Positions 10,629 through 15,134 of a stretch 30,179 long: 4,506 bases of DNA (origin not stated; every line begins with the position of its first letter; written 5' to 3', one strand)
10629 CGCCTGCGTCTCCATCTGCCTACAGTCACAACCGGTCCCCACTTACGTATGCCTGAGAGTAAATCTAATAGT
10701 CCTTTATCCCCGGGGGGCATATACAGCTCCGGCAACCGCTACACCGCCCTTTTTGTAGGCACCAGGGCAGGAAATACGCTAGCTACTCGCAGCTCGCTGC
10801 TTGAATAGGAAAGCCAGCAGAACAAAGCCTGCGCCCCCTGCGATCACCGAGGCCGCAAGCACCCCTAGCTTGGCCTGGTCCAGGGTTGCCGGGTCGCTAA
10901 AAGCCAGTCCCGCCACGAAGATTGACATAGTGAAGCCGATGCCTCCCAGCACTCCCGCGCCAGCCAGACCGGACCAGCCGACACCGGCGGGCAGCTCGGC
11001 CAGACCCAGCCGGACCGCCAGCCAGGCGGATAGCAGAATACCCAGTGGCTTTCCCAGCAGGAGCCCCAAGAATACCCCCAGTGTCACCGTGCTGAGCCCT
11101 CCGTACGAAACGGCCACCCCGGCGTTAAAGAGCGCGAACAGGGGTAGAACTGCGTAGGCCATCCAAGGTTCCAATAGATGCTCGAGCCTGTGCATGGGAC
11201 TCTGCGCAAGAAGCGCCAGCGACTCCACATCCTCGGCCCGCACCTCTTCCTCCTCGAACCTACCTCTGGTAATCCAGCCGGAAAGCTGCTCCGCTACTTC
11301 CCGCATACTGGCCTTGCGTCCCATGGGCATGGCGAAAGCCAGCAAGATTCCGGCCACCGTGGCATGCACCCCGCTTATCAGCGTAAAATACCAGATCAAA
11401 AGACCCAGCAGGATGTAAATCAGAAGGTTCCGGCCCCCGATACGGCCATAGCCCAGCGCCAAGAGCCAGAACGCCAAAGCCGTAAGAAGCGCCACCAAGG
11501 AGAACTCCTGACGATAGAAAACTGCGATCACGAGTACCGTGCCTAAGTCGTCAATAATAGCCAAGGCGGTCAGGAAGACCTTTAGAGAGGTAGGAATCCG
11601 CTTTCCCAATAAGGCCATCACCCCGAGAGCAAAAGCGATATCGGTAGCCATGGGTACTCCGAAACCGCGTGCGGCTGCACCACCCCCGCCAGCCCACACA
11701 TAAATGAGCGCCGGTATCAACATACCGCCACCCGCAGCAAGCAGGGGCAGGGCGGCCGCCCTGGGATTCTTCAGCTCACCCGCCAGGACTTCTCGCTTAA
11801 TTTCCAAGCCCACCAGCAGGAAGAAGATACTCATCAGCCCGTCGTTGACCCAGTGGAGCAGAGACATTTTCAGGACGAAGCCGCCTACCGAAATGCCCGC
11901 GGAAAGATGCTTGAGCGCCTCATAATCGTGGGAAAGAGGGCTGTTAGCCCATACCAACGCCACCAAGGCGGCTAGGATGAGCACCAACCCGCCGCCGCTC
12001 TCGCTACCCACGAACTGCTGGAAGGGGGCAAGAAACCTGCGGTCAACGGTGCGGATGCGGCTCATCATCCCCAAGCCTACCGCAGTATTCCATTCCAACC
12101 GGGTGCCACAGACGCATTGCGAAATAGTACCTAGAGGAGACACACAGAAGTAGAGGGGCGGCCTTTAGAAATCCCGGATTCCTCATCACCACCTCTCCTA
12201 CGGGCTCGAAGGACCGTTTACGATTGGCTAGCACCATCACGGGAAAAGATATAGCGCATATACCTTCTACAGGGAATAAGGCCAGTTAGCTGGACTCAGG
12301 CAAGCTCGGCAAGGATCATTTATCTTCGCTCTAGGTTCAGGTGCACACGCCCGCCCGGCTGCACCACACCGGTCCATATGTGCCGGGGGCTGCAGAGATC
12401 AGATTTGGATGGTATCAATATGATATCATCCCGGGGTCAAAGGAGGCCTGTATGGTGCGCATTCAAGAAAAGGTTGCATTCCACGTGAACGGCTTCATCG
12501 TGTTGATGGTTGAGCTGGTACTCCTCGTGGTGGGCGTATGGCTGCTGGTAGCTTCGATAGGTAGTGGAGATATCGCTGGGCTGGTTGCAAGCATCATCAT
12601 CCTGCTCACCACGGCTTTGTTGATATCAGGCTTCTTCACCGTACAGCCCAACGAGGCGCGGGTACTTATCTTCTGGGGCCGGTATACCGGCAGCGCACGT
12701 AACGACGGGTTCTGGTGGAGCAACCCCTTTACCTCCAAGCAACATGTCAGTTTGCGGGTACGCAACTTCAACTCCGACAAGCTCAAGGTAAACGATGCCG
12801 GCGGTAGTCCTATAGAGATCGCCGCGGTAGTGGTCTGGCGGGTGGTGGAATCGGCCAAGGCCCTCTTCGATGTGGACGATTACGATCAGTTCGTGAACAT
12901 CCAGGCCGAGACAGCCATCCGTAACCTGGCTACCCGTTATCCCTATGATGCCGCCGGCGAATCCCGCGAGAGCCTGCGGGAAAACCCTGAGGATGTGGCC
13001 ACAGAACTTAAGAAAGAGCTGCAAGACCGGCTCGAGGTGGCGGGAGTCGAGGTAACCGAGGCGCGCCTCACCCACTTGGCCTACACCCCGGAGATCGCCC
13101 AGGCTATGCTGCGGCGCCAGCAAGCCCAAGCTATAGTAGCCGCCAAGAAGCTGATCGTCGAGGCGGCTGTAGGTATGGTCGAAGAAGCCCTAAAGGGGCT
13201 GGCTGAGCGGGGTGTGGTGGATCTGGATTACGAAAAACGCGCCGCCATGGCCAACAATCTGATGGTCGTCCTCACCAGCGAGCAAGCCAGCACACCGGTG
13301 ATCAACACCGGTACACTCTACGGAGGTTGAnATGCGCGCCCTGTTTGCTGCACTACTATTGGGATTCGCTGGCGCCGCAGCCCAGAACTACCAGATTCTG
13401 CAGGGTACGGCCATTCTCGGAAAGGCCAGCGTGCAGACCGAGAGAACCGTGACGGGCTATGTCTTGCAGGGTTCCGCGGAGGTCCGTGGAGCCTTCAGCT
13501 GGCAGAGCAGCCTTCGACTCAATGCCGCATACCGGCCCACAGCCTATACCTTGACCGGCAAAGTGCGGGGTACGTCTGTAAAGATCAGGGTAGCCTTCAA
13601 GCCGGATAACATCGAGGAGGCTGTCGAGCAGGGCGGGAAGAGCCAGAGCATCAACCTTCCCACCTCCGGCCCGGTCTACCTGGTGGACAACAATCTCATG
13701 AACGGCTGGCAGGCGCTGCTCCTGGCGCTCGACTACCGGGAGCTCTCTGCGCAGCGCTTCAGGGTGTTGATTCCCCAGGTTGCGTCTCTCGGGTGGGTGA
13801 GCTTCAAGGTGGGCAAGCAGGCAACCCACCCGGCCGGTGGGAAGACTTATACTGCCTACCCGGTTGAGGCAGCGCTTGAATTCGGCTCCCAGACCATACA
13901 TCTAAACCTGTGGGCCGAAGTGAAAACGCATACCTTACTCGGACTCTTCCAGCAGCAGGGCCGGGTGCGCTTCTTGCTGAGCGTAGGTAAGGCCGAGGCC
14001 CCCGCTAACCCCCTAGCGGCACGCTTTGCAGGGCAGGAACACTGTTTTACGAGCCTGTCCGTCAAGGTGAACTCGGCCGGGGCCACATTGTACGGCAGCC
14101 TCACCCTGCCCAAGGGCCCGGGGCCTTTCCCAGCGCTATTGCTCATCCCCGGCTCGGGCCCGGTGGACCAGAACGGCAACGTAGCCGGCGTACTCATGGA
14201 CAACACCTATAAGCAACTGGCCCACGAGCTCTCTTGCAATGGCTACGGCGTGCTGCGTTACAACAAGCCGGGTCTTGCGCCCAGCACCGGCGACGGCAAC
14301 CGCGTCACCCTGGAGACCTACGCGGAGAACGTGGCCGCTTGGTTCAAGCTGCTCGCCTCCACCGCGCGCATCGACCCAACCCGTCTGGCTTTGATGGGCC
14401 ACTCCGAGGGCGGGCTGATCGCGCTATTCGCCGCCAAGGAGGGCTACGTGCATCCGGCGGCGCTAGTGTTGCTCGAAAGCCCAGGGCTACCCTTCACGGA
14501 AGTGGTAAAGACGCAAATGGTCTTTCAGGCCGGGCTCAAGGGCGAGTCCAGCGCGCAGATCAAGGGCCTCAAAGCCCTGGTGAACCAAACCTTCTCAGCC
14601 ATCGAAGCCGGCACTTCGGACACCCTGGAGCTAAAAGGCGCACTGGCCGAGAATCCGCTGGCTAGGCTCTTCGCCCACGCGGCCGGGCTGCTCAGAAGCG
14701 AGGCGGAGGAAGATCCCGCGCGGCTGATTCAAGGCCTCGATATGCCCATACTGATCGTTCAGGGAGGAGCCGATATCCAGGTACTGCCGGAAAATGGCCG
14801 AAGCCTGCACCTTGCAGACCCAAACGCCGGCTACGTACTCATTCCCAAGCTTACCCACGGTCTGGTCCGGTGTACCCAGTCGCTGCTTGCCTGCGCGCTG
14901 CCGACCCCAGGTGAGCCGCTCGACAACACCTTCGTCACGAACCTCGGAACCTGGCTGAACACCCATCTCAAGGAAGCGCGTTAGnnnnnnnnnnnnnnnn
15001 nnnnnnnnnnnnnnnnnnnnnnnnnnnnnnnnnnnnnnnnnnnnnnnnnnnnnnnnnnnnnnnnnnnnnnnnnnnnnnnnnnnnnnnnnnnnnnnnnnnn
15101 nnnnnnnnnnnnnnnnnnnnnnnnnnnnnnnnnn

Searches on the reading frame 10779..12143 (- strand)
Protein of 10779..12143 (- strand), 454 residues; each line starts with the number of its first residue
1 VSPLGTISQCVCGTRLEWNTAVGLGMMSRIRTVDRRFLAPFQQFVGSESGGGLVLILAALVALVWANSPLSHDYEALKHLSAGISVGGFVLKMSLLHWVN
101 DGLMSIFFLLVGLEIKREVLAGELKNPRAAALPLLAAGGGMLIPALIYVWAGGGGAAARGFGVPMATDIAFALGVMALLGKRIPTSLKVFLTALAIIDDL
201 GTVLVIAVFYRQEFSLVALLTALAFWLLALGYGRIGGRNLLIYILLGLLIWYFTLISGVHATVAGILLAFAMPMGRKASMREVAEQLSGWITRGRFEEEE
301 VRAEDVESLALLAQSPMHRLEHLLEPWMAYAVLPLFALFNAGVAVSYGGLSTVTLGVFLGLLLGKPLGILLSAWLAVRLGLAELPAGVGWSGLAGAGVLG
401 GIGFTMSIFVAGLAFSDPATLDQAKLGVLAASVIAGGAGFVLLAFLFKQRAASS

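Call 57: search_protein_families(library=pfam, proteins=[window:10779-12143:-], max_evalue=0.00001)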
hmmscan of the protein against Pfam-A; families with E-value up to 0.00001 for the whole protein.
window:10779-12143:- (454 aa): 1 family
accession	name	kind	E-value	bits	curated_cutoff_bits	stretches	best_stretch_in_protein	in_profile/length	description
PF06965.17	Na_H_antiport_1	-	3.5e-140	467.6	23.5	1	43-443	2-374/374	Na+/H+ antiporter 1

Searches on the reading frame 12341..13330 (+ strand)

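Call 7: search_protein_families(library=ncbifam, proteins=[window:12341-13330:+])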
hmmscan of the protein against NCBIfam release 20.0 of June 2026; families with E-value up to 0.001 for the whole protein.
window:12341-13330:+ (329 aa): 1 family
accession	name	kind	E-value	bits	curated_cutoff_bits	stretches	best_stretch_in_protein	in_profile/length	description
NF008181.0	PRK10930.1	equivalog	0.0006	18.7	660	0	75-217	77-217/419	FtsH protease activity modulator HflK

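Call 58: search_protein_families(library=pfam, proteins=[window:12341-13330:+], max_evalue=0.00001)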
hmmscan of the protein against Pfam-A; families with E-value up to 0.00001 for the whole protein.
window:12341-13330:+ (329 aa): 1 family
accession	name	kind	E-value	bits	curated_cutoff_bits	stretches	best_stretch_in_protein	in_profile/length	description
PF01145.31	Band_7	-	7.3e-26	91.7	23.6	1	100-269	2-168/176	SPFH domain / Band 7 family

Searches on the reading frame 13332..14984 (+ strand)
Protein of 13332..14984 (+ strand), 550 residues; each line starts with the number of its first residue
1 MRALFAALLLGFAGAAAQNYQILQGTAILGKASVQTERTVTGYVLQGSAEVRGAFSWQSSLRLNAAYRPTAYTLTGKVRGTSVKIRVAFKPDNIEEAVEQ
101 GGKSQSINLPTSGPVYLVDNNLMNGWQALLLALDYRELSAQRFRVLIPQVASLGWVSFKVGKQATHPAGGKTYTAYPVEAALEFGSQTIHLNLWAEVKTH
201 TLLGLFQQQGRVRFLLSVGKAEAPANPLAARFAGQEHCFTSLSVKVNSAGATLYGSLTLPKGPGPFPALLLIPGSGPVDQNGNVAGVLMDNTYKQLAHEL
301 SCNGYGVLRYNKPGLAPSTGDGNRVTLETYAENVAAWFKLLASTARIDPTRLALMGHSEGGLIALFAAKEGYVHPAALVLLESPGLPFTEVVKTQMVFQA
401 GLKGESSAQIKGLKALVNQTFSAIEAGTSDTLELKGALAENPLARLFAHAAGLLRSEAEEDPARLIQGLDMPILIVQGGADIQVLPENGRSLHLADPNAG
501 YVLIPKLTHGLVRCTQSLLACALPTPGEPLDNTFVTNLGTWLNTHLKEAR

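Call 7: search_protein_families(library=ncbifam, proteins=[window:13332-14984:+])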
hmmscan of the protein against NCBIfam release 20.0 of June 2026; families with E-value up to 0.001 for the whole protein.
window:13332-14984:+ (550 aa): 3 families
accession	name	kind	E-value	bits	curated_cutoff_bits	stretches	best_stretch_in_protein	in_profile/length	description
NF041096.1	esterase_EstD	equivalog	2.2e-23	83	600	1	237-485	133-358/421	esterase EstD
TIGR03056.1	bchO_mg_che_rel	equivalog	6.1e-05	22.2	172.55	1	292-509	43-259/278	alpha/beta fold hydrolase BchO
NF047920.1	lactonase_UilS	equivalog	0.00038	20.2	400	0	296-370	44-118/285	UilS family quorum-quenching N-acyl-homoserine lactonase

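Call 58: search_protein_families(library=pfam, proteins=[window:13332-14984:+], max_evalue=0.00001)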
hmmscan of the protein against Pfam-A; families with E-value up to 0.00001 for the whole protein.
window:13332-14984:+ (550 aa): 2 families
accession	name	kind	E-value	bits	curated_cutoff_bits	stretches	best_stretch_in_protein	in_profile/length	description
PF12146.15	Hydrolase_4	-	3.9e-10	39.9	27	1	292-511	19-234/239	Serine aminopeptidase, S33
PF12697.13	Abhydrolase_6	-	4e-07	31.4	26.3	1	270-497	2-211/217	Alpha/beta hydrolase family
